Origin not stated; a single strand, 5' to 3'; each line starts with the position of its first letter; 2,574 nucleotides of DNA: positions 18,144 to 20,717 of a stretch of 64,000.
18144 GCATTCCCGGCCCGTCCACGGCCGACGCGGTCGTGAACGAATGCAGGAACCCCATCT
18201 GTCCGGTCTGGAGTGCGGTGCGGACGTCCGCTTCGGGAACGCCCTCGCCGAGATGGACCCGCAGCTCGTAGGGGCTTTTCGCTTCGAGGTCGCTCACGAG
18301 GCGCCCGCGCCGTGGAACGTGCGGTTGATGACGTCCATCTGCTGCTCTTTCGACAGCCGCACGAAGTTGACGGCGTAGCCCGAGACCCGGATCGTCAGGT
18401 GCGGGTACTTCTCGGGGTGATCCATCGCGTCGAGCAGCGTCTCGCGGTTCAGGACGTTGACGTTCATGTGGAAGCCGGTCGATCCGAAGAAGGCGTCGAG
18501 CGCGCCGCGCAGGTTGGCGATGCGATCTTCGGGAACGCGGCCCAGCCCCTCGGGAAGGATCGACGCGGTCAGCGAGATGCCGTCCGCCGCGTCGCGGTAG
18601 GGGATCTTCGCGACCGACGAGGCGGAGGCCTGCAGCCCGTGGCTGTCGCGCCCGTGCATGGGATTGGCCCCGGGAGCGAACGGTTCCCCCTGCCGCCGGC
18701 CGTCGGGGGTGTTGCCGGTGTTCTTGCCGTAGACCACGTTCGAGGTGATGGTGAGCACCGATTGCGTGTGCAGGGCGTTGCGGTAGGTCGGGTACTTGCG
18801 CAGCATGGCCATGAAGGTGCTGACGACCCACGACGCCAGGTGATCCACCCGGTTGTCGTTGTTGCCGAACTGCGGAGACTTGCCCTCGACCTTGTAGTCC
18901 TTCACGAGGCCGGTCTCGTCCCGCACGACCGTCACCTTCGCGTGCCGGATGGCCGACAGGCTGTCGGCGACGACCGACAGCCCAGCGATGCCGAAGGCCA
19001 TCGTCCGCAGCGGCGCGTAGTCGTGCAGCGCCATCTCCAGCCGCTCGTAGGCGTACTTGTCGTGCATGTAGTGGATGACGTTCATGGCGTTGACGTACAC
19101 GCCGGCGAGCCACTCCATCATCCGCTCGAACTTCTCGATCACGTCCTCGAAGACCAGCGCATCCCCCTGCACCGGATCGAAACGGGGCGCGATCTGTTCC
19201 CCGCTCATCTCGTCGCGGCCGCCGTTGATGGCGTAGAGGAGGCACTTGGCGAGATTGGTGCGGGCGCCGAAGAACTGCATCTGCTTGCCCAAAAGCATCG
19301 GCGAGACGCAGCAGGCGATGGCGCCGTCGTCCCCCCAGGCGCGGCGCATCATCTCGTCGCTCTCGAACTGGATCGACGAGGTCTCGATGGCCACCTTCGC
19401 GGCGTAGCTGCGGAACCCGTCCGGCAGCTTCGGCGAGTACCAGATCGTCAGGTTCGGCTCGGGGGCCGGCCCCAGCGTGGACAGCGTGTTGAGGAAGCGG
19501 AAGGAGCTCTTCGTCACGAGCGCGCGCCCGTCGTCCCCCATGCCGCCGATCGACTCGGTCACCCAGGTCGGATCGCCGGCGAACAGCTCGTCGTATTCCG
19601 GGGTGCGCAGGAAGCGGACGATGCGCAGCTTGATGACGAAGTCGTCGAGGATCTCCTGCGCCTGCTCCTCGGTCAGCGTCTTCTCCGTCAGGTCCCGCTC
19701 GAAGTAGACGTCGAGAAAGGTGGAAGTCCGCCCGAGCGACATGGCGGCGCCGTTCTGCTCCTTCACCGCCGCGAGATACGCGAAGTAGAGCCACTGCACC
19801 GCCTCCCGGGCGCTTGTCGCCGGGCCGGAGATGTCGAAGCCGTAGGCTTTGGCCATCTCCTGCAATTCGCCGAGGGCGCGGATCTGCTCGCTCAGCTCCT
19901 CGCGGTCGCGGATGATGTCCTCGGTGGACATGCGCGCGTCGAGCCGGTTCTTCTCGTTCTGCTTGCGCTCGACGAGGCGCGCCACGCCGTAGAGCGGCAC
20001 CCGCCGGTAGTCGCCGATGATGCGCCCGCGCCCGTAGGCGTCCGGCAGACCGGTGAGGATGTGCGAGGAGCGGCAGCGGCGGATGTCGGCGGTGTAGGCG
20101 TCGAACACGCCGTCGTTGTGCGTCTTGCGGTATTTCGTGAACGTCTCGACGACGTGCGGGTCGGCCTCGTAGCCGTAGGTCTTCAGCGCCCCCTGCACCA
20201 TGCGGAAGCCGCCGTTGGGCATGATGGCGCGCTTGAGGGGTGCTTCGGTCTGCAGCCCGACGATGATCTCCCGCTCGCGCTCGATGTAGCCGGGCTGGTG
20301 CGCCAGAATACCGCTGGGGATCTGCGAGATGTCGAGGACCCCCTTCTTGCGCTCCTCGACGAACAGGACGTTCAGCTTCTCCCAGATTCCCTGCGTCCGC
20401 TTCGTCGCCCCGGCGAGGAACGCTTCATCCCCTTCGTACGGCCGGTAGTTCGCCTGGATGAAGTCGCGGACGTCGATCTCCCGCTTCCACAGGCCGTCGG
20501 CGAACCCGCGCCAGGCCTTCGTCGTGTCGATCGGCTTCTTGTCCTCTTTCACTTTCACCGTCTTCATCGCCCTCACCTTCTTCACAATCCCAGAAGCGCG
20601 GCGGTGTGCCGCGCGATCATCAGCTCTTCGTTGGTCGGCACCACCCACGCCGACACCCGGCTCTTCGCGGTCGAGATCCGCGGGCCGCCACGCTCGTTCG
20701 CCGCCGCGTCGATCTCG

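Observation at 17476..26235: Complete serine-to-acetate plus formate fermentation route encoded in one co-directional string (sdaA-MFS-pta-ackA-pflB-pflA)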

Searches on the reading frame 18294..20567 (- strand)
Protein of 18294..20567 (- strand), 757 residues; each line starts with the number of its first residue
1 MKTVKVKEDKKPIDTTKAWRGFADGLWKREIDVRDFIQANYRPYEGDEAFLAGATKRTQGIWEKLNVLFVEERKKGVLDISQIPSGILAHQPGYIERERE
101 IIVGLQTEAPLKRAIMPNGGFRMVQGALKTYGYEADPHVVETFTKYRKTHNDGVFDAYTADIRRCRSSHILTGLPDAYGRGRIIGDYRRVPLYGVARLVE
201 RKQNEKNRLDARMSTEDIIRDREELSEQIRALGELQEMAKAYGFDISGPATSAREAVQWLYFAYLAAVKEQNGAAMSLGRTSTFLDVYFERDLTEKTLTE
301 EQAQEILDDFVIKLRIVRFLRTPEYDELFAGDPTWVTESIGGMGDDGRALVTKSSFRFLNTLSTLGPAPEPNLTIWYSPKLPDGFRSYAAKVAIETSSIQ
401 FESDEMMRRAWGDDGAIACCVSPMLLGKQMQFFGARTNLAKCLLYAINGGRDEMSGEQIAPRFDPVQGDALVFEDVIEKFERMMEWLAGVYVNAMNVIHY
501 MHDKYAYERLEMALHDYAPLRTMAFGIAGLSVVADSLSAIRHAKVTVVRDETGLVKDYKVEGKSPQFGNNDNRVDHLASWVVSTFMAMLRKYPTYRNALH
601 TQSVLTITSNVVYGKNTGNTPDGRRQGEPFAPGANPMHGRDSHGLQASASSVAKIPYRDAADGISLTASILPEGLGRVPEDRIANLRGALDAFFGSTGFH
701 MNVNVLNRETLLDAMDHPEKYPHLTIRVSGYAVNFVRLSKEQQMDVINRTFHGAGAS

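Call 6: search_protein_families(library=pfam, proteins=[window:18294-20567:-], max_evalue=0.01)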
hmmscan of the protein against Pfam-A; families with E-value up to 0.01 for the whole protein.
window:18294-20567:- (757 aa): 2 families
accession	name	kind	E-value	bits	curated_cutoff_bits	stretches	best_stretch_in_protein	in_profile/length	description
PF02901.20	PFL-like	-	2.5e-203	677.8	24.3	1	29-614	3-647/647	Pyruvate formate lyase-like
PF01228.26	Gly_radical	-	7.2e-34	116.9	22.2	1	630-736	1-106/106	Glycine radical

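Call 7: search_protein_families(library=ncbifam, proteins=[window:18294-20567:-], max_evalue=0.001)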
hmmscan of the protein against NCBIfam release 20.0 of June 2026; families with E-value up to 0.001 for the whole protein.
window:18294-20567:- (757 aa): 12 families
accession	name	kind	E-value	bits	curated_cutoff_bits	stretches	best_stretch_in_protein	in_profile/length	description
TIGR01255.1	pyr_form_ly_1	equivalog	0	1110.7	994.2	1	18-752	1-741/744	formate C-acetyltransferase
TIGR01774.1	PFL2-3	subfamily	2.1e-68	231.3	678.2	2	559-752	592-784/786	formate C-acetyltransferase/glycerol dehydratase family glycyl radical enzyme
NF007437.0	PRK09983.1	equivalog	4e-43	147.6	1109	2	564-752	576-763/765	formate C-acetyltransferase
NF043068.1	glycl_HYPD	equivalog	2.2e-42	145.1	1100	2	560-750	593-780/784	trans-4-hydroxy-L-proline dehydratase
NF048011.1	SfplDhtHpsGDes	equivalog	2.5e-38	131.9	1000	2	528-752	583-819/821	(2S)-3-sulfopropanediol dehydratase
NF048009.1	SfplDhtHpfGKleb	equivalog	4.2e-37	127.7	1000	2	562-750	630-820/824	(2S)-3-sulfopropanediol dehydratase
TIGR04394.1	choline_CutC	equivalog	2e-34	119.3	1050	2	563-751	600-785/789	choline trimethylamine-lyase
NF038360.1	rad_fix_GrcA3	exception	2.5e-32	110.8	158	1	680-753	3-76/78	autonomous glycyl radical cofactor GrcA3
NF008341.1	PRK11127.1-1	equivalog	2.9e-31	107.3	145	1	681-753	5-78/80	autonomous glycyl radical cofactor GrcA2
NF033715.1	glycyl_HPDL_Lrg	equivalog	2.3e-30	105.1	1150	2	563-750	712-897/901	4-hydroxyphenylacetate decarboxylase large subunit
NF033718.1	indole_decarb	equivalog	4.2e-30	104.6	1100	2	563-751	679-865/868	indoleacetate decarboxylase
TIGR04365.1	spare_glycyl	equivalog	1.4e-22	80.3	170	1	697-752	68-123/126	autonomous glycyl radical cofactor GrcA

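Call 13: find_encoding_contigs(protein=window:18294-20567:-, flank=10000, max_places=6)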
Protein window:18294-20567:- (757 aa): 1 contig read that carries it; 1 place shown.
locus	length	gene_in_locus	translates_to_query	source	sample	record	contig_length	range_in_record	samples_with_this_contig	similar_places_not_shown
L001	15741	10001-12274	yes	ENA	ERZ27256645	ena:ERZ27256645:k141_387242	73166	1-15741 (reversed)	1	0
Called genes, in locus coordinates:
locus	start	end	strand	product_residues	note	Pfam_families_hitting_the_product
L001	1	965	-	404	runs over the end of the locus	PF25917:BSH_RND, PF25973:BSH_CzcB (weak), PF25876:HH_MFP_RND, PF25944:Beta-barrel_RND, PF25967:RND-MFP_C, PF25989:YknX_C, PF25975:CzcB_C (faint)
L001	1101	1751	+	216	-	-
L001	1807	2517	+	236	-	PF11604:CusF_Ec (faint)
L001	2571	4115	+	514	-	PF00561:Abhydrolase_1 (weak), PF12146:Hydrolase_4, PF12697:Abhydrolase_6 (weak)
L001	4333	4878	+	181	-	PF11604:CusF_Ec (faint)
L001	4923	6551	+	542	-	PF03315:SDH_beta, PF03313:SDH_alpha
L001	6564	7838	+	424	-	PF07690:MFS_1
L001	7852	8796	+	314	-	PF01515:PTA_PTB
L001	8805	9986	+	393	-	PF00871:Acetate_kinase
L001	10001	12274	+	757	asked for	PF02901:PFL-like, PF01228:Gly_radical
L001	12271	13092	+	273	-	PF13353:Fer4_12, PF04055:Radical_SAM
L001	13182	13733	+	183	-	-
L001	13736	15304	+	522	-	PF11218:DUF3011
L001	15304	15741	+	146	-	?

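Call 21: search_solved_structures(query=window:18294-20567:-, show_alignments=1, max_evalue=1e-50)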
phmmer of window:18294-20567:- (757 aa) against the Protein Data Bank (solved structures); distinct sequences matched with E-value up to 1e-50: 5.
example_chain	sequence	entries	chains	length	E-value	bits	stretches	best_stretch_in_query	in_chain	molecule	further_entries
1h16_A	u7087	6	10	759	0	1027.6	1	17-751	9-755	FORMATE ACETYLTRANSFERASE 1 | Pyruvate formate-lyase | PROTEIN (PYRUVATE FORMATE-LYASE)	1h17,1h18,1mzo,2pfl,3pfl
1cm5_A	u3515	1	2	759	0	1019.1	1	17-751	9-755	PROTEIN (PYRUVATE FORMATE-LYASE)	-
38lb_A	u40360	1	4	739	4.2e-293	977.3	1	12-677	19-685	Formate acetyltransferase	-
38la_A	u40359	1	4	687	1.4e-291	972.3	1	15-677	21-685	Formate acetyltransferase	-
1qhm_A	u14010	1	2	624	4.9e-257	858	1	17-625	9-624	PYRUVATE FORMATE-LYASE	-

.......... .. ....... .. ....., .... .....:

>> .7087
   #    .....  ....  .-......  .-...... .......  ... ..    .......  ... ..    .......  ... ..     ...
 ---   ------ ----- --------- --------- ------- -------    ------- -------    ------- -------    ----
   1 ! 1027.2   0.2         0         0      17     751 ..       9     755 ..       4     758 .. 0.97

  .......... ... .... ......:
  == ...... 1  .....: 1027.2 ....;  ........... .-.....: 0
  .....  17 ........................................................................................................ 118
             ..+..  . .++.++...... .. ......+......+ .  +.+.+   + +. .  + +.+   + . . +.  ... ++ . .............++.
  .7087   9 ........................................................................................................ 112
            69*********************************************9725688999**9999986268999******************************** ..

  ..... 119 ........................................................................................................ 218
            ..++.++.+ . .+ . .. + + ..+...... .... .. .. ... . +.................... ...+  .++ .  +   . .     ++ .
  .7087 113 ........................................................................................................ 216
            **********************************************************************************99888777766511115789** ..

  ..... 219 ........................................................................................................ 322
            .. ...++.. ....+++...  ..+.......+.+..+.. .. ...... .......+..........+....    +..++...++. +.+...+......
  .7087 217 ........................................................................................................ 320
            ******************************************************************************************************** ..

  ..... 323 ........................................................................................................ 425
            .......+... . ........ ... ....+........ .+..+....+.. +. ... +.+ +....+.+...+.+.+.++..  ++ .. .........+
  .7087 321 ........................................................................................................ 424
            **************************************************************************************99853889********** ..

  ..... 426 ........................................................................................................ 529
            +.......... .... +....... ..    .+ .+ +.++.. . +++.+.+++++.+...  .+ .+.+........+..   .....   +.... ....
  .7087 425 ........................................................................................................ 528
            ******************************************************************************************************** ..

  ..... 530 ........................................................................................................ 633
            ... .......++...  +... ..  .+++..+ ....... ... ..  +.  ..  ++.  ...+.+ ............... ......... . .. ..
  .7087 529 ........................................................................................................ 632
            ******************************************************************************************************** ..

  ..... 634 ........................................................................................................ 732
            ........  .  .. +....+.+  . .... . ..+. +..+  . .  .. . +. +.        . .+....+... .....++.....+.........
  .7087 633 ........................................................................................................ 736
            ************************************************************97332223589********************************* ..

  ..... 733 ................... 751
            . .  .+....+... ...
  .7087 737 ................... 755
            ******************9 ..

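Call 43: list_cluster_members(proteins=[window:18294-20567:-, window:24017-25645:-, window:21772-22716:-, window:20582-21763:-, window:11797-12837:-, window:6131-7207:-, window:30821-33991:+, window:25690-26235:-])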
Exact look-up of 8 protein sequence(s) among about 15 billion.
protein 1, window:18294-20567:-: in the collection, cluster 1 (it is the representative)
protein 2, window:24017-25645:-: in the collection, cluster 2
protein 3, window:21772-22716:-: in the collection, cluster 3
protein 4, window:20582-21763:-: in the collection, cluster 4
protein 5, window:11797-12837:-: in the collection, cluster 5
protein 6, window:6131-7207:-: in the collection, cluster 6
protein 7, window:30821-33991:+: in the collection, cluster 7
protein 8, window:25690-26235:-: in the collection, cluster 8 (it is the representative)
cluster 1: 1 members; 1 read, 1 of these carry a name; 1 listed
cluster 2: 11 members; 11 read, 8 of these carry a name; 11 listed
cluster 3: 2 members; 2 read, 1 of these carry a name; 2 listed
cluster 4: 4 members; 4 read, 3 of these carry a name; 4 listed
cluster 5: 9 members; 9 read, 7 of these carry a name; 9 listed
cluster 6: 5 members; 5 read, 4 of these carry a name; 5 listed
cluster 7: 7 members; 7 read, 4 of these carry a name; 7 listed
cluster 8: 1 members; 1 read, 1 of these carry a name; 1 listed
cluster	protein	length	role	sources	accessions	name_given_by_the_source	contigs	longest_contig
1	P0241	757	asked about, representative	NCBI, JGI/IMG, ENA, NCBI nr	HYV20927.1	MAG TPA: formate C-acetyltransferase [Verrucomicrobiae bacterium] | formate C-acetyltransferase [Verrucomicrobiae bacterium]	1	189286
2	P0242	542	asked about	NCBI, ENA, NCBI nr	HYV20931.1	MAG TPA: L-serine ammonia-lyase [Verrucomicrobiae bacterium] | L-serine ammonia-lyase [Verrucomicrobiae bacterium]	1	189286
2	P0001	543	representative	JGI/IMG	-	L-serine dehydratase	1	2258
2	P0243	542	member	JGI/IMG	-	L-serine dehydratase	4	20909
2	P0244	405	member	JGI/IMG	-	L-serine dehydratase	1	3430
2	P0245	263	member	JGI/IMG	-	L-serine dehydratase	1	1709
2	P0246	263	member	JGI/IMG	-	L-serine dehydratase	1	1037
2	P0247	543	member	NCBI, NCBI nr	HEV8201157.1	MAG TPA: L-serine ammonia-lyase [Candidatus Polarisedimenticolia bacterium] | L-serine ammonia-lyase [Candidatus Polarisedimenticolia bacterium]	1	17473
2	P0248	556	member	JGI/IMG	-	L-serine dehydratase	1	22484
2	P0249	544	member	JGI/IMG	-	-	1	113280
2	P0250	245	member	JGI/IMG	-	-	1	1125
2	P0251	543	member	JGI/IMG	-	-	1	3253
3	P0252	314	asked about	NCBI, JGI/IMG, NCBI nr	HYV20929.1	MAG TPA: phosphate acetyltransferase [Verrucomicrobiae bacterium] | phosphate acetyltransferase [Verrucomicrobiae bacterium]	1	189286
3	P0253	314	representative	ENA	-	-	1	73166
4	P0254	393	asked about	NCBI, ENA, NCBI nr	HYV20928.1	MAG TPA: acetate/propionate family kinase [Verrucomicrobiae bacterium] | acetate/propionate family kinase [Verrucomicrobiae bacterium]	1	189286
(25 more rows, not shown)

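Call 66: predict_structure(alignment_id=A3)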
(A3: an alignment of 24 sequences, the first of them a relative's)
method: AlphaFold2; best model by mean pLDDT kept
length: 181 residues; sequences in the alignment: 24
mean_pLDDT: 71.4   pTM: 0.46
mean pLDDT of the five models: 71.4, 70.4, 66.8, 66.2, 59.1
residues with pLDDT >= 90: 13; 70-90: 88; 50-70: 58; < 50: 22
segments of 3 or more residues with pLDDT < 50: 1-21
pLDDT, mean of each block of 10 residues (from residue 1): 41 45 61 83 90 86 76 86 69 64 56 61 78 87 76 76 82 68 66
secondary structure, 60 per line:
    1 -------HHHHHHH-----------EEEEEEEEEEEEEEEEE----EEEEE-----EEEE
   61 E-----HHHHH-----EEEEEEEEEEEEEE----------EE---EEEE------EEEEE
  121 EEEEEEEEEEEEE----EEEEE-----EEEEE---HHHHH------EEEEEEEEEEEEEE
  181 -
elements in order: H8-14 E26-42 E47-51 E57-61 H67-71 E77-90 E106-109 E116-133 E138-142 E148-152 H156-160 E167-180

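Call 69: fold_search(model_id=the predicted structure, library=pdb)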
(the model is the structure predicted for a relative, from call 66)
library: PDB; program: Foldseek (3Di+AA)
matches with E <= 10: 898; with E <= 0.001: 0
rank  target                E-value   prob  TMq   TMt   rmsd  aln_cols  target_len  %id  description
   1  1b9n_A                2.3e-03  0.99  0.25  0.18  21.0       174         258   13  REGULATOR FROM ESCHERICHIA COLI (released 2000-03-15)
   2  8zx1_D                2.4e-03  0.99  0.25  0.15  10.6       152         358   13  Cryo-EM structure of E.coli spermidine transporter PotABC in nanodisc (released 2024-10-09)
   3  1b9m_B                2.7e-03  0.99  0.25  0.19  24.1       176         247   11  REGULATOR FROM ESCHERICHIA COLI (released 2000-03-15)
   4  1o7l_C                3.1e-03  0.99  0.24  0.18  13.9       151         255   14  Molybdate-activated form of ModE from Escherichia coli (released 2003-02-20)
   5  1o7l_A                3.5e-03  0.99  0.24  0.18  13.8       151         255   14  Molybdate-activated form of ModE from Escherichia coli (released 2003-02-20)
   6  1h9j                  3.5e-03  0.99  0.26  0.31  10.8       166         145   15  Two crystal structures of the cytoplasmic molybdate-binding protein ModG suggest a novel cooperative binding mechanism a (released 2001-05-11)
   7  7px9_F                3.7e-03  1.00  0.23  0.09  19.2       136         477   16  Substrate-engaged mycobacterial Proteasome-associated ATPase - focused 3D refinement (state A) (released 2022-01-19)
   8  7pxc_E                3.7e-03  0.99  0.22  0.09  19.1       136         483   16  Substrate-engaged mycobacterial Proteasome-associated ATPase in complex with open-gate 20S CP - composite map (state A (released 2022-01-19)
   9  7pxc_C                3.7e-03  0.99  0.21  0.09  16.3       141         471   15  Substrate-engaged mycobacterial Proteasome-associated ATPase in complex with open-gate 20S CP - composite map (state A (released 2022-01-19)
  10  1b9n_B                3.7e-03  0.99  0.25  0.19  24.0       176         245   11  REGULATOR FROM ESCHERICHIA COLI (released 2000-03-15)
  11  7pxc_F                4.1e-03  0.99  0.23  0.09  19.4       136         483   16  Substrate-engaged mycobacterial Proteasome-associated ATPase in complex with open-gate 20S CP - composite map (state A (released 2022-01-19)
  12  7px9_E                4.3e-03  0.99  0.22  0.09  19.1       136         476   16  Substrate-engaged mycobacterial Proteasome-associated ATPase - focused 3D refinement (state A) (released 2022-01-19)
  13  1h9s_B                4.3e-03  0.99  0.24  0.32  14.0       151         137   14  Molybdate bound complex of Dimop domain of ModE from E.coli (released 2001-06-19)
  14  7pxd_B                5.1e-03  0.99  0.22  0.09  19.1       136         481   16  Substrate-engaged mycobacterial Proteasome-associated ATPase in complex with open-gate 20S CP - composite map (state B (released 2022-01-19)
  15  1b9m_A                5.4e-03  0.98  0.25  0.18  20.5       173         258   13  REGULATOR FROM ESCHERICHIA COLI (released 2000-03-15)
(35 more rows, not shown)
